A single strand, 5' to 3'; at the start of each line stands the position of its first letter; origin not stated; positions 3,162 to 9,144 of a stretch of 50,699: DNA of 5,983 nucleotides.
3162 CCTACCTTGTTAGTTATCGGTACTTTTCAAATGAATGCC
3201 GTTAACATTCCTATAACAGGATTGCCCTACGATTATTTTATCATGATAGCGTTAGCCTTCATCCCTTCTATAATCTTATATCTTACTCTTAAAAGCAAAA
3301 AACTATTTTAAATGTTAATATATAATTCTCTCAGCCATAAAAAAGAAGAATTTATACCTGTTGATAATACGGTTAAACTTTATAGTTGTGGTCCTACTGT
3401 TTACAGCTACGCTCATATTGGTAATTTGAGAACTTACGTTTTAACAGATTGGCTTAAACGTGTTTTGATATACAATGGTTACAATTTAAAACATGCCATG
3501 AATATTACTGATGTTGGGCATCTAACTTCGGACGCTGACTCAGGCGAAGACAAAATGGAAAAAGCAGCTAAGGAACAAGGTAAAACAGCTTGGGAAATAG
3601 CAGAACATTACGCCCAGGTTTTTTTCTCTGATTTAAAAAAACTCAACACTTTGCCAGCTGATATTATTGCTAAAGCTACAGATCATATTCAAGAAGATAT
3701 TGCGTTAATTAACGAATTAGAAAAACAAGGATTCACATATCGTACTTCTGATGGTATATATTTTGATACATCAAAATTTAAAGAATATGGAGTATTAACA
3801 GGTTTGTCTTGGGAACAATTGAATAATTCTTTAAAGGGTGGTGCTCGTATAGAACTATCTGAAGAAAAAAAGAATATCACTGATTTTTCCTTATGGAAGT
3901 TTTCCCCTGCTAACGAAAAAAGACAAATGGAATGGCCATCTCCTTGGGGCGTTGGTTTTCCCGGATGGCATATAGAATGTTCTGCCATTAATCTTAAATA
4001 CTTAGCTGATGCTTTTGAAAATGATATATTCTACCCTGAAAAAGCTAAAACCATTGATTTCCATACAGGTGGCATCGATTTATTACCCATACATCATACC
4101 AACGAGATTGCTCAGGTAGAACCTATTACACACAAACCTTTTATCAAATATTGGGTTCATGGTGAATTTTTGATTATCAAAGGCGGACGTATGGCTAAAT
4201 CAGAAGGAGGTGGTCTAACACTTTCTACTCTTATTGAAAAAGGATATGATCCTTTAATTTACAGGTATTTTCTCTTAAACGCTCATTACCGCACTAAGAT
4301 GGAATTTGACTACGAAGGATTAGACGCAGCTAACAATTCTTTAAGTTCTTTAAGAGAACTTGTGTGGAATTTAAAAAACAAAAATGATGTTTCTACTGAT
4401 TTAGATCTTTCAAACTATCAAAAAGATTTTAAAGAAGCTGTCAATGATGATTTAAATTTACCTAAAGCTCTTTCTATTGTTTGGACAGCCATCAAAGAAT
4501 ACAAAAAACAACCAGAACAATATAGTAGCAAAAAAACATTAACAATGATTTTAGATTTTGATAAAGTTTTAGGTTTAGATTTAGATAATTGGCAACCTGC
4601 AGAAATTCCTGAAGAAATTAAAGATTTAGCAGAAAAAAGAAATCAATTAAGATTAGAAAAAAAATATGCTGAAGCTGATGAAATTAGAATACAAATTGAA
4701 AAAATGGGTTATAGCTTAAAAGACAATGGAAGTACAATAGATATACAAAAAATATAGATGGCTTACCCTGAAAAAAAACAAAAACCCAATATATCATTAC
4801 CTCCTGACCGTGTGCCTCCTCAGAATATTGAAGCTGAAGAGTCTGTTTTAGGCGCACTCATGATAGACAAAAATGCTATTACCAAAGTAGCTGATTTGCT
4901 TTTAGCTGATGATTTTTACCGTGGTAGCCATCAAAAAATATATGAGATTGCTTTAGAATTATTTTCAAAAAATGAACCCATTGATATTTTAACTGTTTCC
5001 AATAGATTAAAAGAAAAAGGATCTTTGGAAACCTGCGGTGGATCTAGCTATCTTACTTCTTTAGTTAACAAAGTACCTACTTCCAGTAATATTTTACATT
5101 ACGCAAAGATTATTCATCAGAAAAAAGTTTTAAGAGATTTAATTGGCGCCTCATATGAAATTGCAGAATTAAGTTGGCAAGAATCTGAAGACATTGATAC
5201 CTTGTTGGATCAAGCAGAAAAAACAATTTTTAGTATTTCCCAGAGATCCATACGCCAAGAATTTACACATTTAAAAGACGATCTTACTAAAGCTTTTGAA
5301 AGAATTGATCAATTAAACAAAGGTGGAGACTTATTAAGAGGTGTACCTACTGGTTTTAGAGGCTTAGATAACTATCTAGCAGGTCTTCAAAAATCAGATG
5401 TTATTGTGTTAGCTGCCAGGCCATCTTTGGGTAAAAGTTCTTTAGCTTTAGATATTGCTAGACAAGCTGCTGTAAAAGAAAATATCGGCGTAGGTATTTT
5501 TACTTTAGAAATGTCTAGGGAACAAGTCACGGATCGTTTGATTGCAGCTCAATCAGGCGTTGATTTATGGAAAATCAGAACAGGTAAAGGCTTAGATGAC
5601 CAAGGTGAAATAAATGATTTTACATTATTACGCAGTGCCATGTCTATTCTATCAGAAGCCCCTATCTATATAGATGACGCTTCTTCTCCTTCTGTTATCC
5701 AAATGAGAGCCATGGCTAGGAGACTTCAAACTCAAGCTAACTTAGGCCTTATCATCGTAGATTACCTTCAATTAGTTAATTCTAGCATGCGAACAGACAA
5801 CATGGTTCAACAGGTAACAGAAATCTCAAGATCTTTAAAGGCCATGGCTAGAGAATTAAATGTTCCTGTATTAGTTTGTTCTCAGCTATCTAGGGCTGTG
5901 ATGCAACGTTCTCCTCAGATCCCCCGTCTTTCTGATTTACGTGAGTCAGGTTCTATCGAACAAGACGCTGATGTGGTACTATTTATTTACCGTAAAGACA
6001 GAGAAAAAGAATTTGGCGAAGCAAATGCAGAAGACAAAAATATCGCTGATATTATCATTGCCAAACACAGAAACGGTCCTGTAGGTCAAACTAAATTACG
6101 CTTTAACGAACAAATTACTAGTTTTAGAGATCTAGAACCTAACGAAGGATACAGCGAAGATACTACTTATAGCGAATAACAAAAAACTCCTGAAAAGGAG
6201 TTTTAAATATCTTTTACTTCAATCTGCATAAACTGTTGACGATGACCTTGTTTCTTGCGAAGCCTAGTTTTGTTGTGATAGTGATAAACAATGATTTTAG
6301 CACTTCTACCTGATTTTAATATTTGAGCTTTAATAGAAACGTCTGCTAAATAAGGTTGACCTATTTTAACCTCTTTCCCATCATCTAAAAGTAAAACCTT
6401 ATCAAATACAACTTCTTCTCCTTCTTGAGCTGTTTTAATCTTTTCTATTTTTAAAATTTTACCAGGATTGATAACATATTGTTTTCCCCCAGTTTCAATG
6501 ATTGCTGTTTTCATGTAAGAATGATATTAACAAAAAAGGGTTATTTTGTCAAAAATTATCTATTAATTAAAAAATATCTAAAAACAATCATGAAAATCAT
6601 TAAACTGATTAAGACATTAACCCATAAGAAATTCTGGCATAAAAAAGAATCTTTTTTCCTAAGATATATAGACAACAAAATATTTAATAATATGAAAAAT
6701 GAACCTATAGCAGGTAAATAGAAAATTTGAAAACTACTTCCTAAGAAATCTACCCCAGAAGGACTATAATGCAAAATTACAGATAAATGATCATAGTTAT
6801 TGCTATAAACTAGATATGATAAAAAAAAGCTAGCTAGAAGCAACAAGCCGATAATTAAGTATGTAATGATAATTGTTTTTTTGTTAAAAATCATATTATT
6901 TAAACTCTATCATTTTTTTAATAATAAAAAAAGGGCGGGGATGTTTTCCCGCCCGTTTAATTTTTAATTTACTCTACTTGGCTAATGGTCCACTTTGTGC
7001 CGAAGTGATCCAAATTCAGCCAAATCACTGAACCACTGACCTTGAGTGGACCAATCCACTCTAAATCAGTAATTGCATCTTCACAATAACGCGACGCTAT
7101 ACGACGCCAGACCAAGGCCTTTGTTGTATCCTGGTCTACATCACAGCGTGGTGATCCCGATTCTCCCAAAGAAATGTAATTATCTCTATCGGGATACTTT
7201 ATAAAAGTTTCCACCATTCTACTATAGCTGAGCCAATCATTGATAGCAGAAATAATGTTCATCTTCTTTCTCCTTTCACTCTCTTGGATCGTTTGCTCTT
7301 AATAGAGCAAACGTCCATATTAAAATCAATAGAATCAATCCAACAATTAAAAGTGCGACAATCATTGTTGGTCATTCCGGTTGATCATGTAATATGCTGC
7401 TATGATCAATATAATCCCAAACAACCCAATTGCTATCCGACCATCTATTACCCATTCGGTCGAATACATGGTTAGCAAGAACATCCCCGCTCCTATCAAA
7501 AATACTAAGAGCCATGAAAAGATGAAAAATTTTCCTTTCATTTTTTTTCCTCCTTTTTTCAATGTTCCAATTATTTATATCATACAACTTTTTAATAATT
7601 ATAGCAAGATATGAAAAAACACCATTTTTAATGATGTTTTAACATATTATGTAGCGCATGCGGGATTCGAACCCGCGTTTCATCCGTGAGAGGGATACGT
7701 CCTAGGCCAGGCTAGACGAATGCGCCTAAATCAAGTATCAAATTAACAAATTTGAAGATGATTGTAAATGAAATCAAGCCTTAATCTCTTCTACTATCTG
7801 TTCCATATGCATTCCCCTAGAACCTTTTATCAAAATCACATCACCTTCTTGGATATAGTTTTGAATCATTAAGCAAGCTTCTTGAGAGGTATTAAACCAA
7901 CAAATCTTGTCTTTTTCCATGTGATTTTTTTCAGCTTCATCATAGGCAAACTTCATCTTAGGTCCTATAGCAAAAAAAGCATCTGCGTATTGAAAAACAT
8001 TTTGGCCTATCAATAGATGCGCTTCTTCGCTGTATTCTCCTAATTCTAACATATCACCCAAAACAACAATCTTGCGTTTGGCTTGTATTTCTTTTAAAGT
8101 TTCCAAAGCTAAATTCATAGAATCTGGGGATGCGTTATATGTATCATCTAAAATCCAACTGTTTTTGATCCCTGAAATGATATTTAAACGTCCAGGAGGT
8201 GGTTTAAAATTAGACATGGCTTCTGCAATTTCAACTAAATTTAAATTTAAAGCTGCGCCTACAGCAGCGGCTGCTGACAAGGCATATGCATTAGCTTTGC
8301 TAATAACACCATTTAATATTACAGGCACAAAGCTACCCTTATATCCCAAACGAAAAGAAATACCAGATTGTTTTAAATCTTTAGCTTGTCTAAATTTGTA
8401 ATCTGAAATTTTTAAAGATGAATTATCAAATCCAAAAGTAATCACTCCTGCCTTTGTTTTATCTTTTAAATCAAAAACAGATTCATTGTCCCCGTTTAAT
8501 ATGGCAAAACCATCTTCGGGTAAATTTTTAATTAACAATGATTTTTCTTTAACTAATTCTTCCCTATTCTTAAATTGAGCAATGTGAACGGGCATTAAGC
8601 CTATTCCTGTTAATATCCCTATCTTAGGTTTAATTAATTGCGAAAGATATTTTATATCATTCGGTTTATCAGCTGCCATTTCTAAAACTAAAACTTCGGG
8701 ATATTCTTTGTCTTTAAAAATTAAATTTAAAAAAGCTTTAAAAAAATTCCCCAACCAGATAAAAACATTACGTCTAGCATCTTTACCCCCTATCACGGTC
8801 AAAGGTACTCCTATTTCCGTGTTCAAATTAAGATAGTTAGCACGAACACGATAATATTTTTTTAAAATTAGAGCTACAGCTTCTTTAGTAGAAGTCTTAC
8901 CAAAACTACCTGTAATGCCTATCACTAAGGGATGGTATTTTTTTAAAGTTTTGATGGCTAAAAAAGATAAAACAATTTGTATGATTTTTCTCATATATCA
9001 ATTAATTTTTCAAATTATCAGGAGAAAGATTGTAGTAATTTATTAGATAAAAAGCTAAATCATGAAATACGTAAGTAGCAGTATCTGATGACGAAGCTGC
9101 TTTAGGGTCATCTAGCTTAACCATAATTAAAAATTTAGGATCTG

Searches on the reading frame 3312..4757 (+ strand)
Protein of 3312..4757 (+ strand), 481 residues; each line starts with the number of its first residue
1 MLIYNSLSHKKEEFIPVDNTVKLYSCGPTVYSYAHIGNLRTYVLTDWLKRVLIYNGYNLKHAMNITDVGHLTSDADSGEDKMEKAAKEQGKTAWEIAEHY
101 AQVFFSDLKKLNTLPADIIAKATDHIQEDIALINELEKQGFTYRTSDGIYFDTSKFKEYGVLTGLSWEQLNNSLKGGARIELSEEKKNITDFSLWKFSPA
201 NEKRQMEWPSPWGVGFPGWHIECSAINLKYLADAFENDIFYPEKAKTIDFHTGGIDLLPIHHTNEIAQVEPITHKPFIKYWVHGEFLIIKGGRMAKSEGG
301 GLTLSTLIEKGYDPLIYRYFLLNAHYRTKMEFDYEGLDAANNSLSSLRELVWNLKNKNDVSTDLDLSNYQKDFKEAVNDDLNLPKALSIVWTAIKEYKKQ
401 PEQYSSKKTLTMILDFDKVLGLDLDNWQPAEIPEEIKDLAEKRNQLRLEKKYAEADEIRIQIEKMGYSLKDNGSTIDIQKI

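Call 78: search_protein_families(library=pfam, proteins=[window:3312-4757:+], max_evalue=0.00001)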
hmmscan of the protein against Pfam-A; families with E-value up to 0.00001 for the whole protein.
window:3312-4757:+ (481 aa): 2 families
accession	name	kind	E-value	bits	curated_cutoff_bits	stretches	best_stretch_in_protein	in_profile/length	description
PF01406.26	tRNA-synt_1e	-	5.5e-83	279.2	27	1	18-341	7-300/301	tRNA synthetases class I (C) catalytic domain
PF09334.17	tRNA-synt_1g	-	3.5e-10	39.6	20.1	0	33-155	13-126/391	tRNA synthetases class I (M)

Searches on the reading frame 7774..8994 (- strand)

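Call 78: search_protein_families(library=pfam, proteins=[window:7774-8994:-], max_evalue=0.00001)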
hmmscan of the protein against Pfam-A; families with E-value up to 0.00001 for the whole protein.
window:7774-8994:- (406 aa): 2 families
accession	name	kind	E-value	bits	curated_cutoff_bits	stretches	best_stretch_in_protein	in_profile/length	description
PF08245.18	Mur_ligase_M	-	4.1e-24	86.1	24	1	97-245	55-199/200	Mur ligase middle domain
PF02875.26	Mur_ligase_C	-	3.2e-19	70.4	28.4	1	268-393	1-127/127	Mur ligase, glutamate ligase domain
